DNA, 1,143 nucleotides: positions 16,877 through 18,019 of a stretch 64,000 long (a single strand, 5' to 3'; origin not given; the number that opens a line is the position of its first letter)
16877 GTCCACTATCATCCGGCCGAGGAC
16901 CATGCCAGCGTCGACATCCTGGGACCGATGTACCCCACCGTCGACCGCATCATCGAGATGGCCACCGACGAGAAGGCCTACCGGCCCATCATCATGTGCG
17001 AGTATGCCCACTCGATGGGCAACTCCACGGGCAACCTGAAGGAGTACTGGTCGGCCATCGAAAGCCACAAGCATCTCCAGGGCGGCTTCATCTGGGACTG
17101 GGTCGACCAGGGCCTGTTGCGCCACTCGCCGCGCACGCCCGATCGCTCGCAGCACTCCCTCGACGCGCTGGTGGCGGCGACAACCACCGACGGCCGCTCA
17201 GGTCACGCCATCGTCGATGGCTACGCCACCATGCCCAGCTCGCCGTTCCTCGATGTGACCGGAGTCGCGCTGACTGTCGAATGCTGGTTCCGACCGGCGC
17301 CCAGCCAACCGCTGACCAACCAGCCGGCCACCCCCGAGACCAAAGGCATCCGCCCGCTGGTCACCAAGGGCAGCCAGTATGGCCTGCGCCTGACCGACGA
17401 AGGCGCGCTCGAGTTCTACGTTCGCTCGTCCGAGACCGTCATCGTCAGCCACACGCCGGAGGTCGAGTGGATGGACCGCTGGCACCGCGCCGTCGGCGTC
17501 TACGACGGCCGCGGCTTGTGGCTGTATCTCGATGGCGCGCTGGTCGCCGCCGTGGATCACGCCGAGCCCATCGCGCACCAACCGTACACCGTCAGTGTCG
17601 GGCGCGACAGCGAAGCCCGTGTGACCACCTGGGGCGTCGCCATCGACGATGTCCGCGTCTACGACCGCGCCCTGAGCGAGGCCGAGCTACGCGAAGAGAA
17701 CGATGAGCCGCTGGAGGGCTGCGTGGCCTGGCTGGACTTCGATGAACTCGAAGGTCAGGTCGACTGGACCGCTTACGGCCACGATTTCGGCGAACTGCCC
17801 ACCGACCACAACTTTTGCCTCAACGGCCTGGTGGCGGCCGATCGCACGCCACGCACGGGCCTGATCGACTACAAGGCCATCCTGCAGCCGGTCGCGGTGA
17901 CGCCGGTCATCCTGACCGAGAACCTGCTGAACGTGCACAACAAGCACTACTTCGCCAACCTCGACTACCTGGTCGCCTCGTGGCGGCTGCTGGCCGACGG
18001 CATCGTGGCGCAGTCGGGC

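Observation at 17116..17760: LamG/concanavalin-like domain inserted inside a LacZ-type GH2 beta-galactosidase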

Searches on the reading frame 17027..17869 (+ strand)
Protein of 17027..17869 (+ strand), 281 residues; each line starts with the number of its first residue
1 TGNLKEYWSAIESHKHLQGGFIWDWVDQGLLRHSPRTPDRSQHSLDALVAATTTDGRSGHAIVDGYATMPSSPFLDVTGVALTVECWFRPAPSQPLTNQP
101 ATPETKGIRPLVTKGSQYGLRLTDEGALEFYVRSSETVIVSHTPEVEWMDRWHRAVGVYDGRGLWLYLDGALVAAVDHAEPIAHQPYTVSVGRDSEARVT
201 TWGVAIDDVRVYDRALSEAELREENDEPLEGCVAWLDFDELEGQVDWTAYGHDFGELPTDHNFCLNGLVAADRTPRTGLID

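Call 25: search_protein_representatives(protein=window:17027-17869:+)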
Query: 281 residues. Proteins with E-value up to 0.001 (for the whole library): 14999; up to 1e-10: 2630; up to 1e-30: 79. The best 150 are listed.
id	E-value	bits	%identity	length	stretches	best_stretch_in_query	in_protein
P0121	1.3e-79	284.0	32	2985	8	63-222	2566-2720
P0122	2.4e-72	260.2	34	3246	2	2-276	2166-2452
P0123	5.2e-62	226.3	49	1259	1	1-279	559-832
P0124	2.0e-57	211.2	45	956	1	1-279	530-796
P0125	2.2e-57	211.1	29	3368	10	54-230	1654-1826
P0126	9.8e-56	205.7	47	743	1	1-279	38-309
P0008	1.5e-54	201.8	44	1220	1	1-279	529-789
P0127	1.1e-53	198.9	31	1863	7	59-255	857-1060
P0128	1.0e-51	192.5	42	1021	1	2-274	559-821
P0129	1.0e-49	186.0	28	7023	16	80-234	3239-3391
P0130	7.5e-47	176.5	44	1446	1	2-274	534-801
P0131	3.5e-46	174.3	43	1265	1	1-279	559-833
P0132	6.6e-46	173.4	42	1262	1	2-277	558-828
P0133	2.2e-45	171.7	40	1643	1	1-280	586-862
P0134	2.3e-45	171.6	42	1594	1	2-279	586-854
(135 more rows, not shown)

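Call 37: predict_structure(alignment_id=A2)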
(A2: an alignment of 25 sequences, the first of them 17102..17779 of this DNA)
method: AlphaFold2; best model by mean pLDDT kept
length: 226 residues; sequences in the alignment: 25
mean_pLDDT: 93.0   pTM: 0.90
mean pLDDT of the five models: 93.0, 92.5, 92.5, 92.3, 91.8
residues with pLDDT >= 90: 190; 70-90: 20; 50-70: 16; < 50: 0
segments of 3 or more residues with pLDDT < 50: none
pLDDT, mean of each block of 10 residues (from residue 1): 83 97 97 95 97 97 84 62 93 96 97 96 91 98 98 98 97 94 98 95 95 94 83
secondary structure, 60 per line:
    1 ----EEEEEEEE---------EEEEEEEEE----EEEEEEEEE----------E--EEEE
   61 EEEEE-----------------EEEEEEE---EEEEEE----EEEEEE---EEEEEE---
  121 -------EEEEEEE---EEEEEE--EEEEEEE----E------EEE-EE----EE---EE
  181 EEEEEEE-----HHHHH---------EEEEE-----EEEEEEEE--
elements in order: E5-12 E22-30 E35-43 E57-65 E83-89 E93-98 E103-108 E112-117 E128-134 E138-143 E146-152 E164-166 E179-187 H193-197 E207-211 E217-224

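Call 40: fold_search(model_id=the predicted structure, library=pdb)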
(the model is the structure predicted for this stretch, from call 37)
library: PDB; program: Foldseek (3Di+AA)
matches with E <= 10: 1379; with E <= 0.001: 295
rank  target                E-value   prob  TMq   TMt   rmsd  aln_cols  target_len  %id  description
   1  5n0c_B                2.1e-08  1.00  0.62  0.13   4.5       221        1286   17  Crystal structure of the tetanus neurotoxin in complex with GM1a (released 2017-06-21)
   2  6ul4_A                2.1e-08  1.00  0.57  0.33   9.1       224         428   12  Crystal structure of BoNT/B receptor-binding domain in complex with VHH JLO-G11 (released 2020-03-04)
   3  5jmc_G                2.6e-08  1.00  0.58  0.33   6.5       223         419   12  Receptor binding domain of Botulinum neurotoxin A in complex with rat SV2C (released 2016-06-15)
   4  9fyq_C                2.8e-08  1.00  0.59  0.33   6.3       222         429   16  Cryo-EM structure of native SV2A in complex with TeNT-Hc, gangliosides and Pro-Macrobody 5 (released 2025-05-21)
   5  5n0b_A                3.6e-08  1.00  0.63  0.13   5.2       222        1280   18  Crystal structure of the tetanus neurotoxin in complex with GD1a (released 2017-06-21)
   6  6uft_A                3.6e-08  1.00  0.59  0.34   5.6       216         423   12  Crystal structure of BoNT/B receptor-binding domain in complex with VHH JLK-G12 (released 2020-03-04)
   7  5vid_C                3.8e-08  1.00  0.59  0.34   6.5       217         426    9  Receptor binding domain of BoNT/B in complex with mini-protein binder Bot.0671.2 (released 2017-09-20)
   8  7by5                  4.2e-08  1.00  0.60  0.12   5.9       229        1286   16  Tetanus neurotoxin mutant-(H233A/E234Q/H237A/Y375F) (released 2021-02-17)
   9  1fv2_A                4.2e-08  1.00  0.60  0.32   6.0       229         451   16  The Hc fragment of tetanus toxin complexed with an analogue of its ganglioside receptor GT1B (released 2001-09-05)
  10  9qc7_B                4.2e-08  1.00  0.57  0.13   6.0       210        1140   11  BoNT-NTNH complex from Clostridium botulinum Serotype B1 (released 2025-09-10)
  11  1diw                  4.4e-08  1.00  0.62  0.34   5.6       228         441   16  THE HC FRAGMENT OF TETANUS TOXIN COMPLEXED WITH GALACTOSE (released 2000-03-24)
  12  4kbb_B                4.4e-08  1.00  0.59  0.34   5.9       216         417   10  Structure of Botulinum neurotoxin B binding domain in complex with both synaptotagmin II and GD1a (released 2013-07-03)
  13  1ms5_A                5.7e-08  1.00  0.53  0.22   5.5       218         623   16  Triclinic form of Trypanosoma cruzi trans-sialidase, soaked with N-acetylneuraminyl-a-2,3-thio-galactoside (NA-S-Gal) (released 2003-03-25)
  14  1z0h_A                6.3e-08  1.00  0.59  0.33   5.8       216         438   10  N-terminal helix reorients in recombinant C-fragment of Clostridium botulinum type B (released 2005-03-15)
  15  7oh0_A                6.3e-08  1.00  0.61  0.34   5.9       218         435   16  Tetanus neurotoxin HC domain in complex with TT104-Fab1 (released 2021-10-27)
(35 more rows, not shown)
